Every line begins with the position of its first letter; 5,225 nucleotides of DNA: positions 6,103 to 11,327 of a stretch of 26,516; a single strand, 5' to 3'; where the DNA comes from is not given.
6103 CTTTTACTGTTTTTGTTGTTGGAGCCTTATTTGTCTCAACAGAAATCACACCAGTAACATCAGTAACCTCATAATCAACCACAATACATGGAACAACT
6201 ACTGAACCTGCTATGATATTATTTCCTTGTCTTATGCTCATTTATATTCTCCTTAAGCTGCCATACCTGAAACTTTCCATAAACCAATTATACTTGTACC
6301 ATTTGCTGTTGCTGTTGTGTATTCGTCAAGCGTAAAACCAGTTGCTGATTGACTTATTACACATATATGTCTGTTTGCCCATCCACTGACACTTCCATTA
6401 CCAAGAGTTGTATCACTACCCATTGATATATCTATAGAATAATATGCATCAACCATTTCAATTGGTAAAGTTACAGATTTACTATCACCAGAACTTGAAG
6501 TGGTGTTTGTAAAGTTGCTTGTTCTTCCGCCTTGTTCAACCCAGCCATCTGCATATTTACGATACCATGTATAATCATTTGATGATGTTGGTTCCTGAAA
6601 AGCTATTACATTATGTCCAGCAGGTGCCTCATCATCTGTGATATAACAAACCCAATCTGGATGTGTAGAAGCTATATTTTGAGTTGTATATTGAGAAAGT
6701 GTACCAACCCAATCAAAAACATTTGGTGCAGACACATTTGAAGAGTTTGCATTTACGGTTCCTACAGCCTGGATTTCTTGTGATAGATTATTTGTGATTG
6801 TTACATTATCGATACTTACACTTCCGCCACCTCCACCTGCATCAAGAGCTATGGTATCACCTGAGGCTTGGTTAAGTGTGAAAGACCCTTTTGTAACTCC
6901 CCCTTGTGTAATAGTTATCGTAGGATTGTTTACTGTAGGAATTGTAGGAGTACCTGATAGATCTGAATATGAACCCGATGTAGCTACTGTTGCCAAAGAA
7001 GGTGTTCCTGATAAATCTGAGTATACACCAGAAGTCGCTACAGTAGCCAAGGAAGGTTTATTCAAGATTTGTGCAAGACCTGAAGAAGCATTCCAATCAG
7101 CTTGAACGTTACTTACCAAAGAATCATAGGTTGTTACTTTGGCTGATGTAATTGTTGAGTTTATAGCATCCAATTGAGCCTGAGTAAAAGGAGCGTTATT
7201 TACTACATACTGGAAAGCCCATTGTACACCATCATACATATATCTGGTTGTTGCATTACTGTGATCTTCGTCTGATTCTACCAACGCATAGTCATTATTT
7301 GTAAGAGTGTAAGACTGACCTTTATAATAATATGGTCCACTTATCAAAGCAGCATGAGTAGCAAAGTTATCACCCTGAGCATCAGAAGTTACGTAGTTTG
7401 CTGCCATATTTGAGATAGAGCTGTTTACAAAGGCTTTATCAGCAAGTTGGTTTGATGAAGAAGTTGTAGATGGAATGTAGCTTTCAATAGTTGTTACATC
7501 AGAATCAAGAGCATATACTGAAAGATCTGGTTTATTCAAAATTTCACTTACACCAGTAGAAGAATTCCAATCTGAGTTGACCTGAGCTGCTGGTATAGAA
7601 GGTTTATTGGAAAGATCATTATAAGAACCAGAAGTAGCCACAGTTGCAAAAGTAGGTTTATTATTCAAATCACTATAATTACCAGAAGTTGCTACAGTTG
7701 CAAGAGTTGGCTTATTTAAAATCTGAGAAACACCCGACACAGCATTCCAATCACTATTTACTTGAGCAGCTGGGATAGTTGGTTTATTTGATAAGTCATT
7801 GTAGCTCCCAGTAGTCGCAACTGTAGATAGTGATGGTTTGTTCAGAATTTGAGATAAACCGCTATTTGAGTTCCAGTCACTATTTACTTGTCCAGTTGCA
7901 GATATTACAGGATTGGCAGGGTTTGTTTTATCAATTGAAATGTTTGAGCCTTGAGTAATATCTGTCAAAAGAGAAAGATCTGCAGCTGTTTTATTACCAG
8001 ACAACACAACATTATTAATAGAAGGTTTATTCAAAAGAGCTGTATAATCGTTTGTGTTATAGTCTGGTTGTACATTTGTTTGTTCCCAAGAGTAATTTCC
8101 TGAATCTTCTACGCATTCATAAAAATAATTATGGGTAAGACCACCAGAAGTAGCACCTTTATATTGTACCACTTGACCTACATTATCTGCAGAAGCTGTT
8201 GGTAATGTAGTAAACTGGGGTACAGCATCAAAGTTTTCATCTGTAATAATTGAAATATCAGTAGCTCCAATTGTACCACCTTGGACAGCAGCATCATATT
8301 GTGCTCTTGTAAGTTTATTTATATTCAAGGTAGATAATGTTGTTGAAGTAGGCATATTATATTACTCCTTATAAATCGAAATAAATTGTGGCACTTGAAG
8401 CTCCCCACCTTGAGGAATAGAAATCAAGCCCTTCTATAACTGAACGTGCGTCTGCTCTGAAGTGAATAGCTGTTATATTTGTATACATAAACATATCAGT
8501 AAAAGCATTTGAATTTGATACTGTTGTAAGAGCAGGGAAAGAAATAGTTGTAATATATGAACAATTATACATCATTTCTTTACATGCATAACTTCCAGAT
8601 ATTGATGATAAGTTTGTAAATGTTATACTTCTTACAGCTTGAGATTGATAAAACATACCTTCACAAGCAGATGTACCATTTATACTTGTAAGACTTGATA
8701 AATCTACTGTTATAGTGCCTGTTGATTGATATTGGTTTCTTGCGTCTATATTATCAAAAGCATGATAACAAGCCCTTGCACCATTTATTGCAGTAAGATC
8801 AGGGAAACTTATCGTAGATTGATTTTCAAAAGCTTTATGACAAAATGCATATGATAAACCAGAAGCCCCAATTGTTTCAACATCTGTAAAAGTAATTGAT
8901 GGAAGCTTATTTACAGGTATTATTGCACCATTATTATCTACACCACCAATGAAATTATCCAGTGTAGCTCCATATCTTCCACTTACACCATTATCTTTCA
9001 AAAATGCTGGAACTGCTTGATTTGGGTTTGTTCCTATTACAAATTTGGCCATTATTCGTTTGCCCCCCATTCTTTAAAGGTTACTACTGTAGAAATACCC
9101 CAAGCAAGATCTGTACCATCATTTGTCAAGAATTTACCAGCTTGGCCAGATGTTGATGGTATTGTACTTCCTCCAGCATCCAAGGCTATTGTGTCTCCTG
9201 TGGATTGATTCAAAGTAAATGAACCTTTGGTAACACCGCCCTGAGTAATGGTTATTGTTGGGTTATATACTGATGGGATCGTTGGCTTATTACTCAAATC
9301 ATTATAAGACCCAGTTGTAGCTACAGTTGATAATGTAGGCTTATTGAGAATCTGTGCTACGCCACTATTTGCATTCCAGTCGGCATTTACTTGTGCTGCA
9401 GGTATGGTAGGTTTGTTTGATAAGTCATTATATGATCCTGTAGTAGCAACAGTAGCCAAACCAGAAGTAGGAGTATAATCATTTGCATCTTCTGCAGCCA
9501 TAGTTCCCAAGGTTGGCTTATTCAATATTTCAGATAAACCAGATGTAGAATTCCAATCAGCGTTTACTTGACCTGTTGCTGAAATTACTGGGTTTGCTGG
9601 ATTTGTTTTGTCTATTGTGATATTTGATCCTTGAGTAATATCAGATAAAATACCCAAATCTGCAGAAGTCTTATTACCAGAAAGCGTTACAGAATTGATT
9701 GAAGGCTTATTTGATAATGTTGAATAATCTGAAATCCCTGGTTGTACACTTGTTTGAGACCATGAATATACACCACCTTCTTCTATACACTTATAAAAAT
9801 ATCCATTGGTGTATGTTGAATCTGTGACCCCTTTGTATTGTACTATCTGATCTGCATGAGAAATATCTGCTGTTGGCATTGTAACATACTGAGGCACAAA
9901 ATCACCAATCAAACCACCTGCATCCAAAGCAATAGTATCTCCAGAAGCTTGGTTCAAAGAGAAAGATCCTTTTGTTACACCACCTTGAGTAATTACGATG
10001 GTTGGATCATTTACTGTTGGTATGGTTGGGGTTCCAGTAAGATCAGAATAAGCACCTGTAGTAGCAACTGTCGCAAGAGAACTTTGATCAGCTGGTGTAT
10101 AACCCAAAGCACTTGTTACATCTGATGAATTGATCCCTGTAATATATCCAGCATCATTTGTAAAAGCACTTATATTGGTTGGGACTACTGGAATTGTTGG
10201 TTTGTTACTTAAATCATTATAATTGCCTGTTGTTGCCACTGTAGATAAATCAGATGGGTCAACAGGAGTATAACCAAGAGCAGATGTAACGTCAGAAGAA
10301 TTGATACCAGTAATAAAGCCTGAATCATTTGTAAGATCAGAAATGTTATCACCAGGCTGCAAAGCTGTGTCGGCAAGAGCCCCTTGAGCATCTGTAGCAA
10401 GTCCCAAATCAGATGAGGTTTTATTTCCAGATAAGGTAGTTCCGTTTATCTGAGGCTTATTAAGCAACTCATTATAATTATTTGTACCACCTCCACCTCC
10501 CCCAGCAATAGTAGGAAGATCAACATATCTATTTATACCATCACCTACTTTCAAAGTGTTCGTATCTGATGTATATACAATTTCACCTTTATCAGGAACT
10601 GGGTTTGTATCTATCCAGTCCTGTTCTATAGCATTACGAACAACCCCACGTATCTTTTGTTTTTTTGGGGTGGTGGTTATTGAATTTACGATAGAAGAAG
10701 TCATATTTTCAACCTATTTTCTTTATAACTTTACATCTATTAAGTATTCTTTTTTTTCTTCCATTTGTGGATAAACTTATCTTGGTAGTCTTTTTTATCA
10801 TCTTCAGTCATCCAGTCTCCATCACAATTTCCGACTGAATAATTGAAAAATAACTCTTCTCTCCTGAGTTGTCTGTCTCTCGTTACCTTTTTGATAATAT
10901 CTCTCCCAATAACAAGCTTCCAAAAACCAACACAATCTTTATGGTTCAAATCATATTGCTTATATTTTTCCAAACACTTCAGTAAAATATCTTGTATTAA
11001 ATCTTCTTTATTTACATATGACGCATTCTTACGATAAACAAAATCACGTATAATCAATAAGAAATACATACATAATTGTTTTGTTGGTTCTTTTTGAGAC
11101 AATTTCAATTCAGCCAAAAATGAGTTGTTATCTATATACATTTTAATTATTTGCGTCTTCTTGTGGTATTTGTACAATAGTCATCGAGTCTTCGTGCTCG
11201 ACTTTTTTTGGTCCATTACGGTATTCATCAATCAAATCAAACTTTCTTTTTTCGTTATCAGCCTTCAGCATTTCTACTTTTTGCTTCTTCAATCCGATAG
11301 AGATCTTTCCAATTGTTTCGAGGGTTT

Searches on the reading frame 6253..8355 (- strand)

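Call 9: search_protein_families(library=phrogs, proteins=[window:6253-8355:-], max_evalue=0.001)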
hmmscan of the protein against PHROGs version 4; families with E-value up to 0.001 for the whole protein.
window:6253-8355:- (700 aa): 4 families
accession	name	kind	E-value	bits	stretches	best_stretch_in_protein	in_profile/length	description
phrog_9729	-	tail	2.6e-30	106.7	3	182-219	59-97/750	tail fiber protein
phrog_17509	-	unknown function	8.4e-18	65.8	3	222-327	84-185/281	-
phrog_31472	-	unknown function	1.4e-09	38.9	1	219-324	74-193/359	-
phrog_24985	-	unknown function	2.7e-05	25.2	1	98-131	26-59/70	-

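Call 10: search_protein_families(library=pfam, proteins=[window:6253-8355:-], max_evalue=0.01)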
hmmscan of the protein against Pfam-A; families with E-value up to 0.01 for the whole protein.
window:6253-8355:- (700 aa): 2 families
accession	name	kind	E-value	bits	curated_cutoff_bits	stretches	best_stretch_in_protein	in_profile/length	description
PF22177.2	PBP1_XylR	-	0.00096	19.8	27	0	209-242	63-96/98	XylR N-terminal domain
PF25697.1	EBNA2_N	-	0.007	16.7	27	0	173-195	25-47/58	EBNA-2 N-terminal dimerization domain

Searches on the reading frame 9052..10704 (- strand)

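Call 9: search_protein_families(library=phrogs, proteins=[window:9052-10704:-], max_evalue=0.001)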
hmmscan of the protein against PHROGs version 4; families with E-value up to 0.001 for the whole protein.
window:9052-10704:- (550 aa): 6 families
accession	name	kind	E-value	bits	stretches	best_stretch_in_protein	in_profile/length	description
phrog_9729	-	tail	4.3e-18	66.3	2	418-459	55-97/750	tail fiber protein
phrog_17509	-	unknown function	8.9e-14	52.6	1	450-480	90-120/281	-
phrog_24985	-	unknown function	9.1e-14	52.3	2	71-104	26-59/70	-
phrog_6049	-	tail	3.7e-08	34.3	1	28-74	19-65/337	tail fiber protein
phrog_2332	-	other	1e-06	29.1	1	23-90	12-73/343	hyaluronidase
phrog_38417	-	other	9.8e-05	22.7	1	23-65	7-49/312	hyaluronidase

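Call 10: search_protein_families(library=pfam, proteins=[window:9052-10704:-], max_evalue=0.01)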
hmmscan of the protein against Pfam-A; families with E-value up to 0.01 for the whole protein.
window:9052-10704:- (550 aa): 2 families
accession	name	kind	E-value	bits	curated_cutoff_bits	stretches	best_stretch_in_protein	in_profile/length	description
PF18454.7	Mtd_N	-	2.8e-07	30.8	26.3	1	27-56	8-35/37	Major tropism determinant N-terminal domain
PF22177.2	PBP1_XylR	-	0.0029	18.3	27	0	441-479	56-93/98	XylR N-terminal domain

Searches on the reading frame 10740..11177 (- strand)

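Call 82: search_protein_families(library=phrogs, proteins=[window:10740-11177:-], max_evalue=0.01)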
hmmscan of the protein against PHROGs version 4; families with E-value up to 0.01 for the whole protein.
window:10740-11177:- (145 aa): 1 family
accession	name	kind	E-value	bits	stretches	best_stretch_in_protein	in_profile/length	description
phrog_1740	-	transcription regulation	0.00086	18.9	1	42-119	68-143/567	RNA polymerase sigma factor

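Call 99: search_protein_families(library=ncbifam, proteins=[window:10740-11177:-], max_evalue=0.1)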
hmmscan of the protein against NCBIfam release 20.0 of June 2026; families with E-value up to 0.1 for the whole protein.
window:10740-11177:- (145 aa): 11 families
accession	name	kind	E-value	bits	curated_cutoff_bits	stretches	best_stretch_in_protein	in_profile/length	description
NF010682.0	PRK14082.1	equivalog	2.6e-05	23.9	86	1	29-90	8-65/71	hypothetical protein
TIGR02989.1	Sig-70_gvs1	subfamily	0.00011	22.2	124.55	1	43-115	14-82/158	RNA polymerase sigma-70 factor, Rhodopirellula/Verrucomicrobium family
TIGR02937.1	sigma70-ECF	superfamily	0.00076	19.1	42.9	1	34-106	5-76/165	sigma-70 family RNA polymerase sigma factor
NF041489.1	sigO_reg_RsoA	equivalog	0.00099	19.1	100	1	50-90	33-71/77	sigma-O factor regulator RsoA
NF007216.0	PRK09638.1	equivalog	0.004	16.9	194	1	16-133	4-119/180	RNA polymerase sigma factor SigY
NF006930.0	PRK09415.1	subfamily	0.0058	16.5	198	1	53-96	35-84/179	RNA polymerase factor sigma C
TIGR02952.1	Sig70_famx2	equivalog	0.0079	16.1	206.45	1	38-105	20-85/170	ECF subfamily RNA polymerase sigma factor, BldN family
TIGR02960.1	SigX5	hypoth_equivalog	0.017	14.3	264.75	1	45-76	20-51/322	RNA polymerase sigma-70 factor, TIGR02960 family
NF007227.0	PRK09645.1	subfamily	0.021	14.8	202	1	53-109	36-91/177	sigma-70 family RNA polymerase sigma factor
NF006089.0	PRK08241.1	subfamily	0.046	12.8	240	1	32-76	24-68/343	RNA polymerase subunit sigma-70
TIGR01170.1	rplA_mito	equivalog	0.092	12.6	129.05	0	46-84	66-103/140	ribosomal protein uL1, mitochondrial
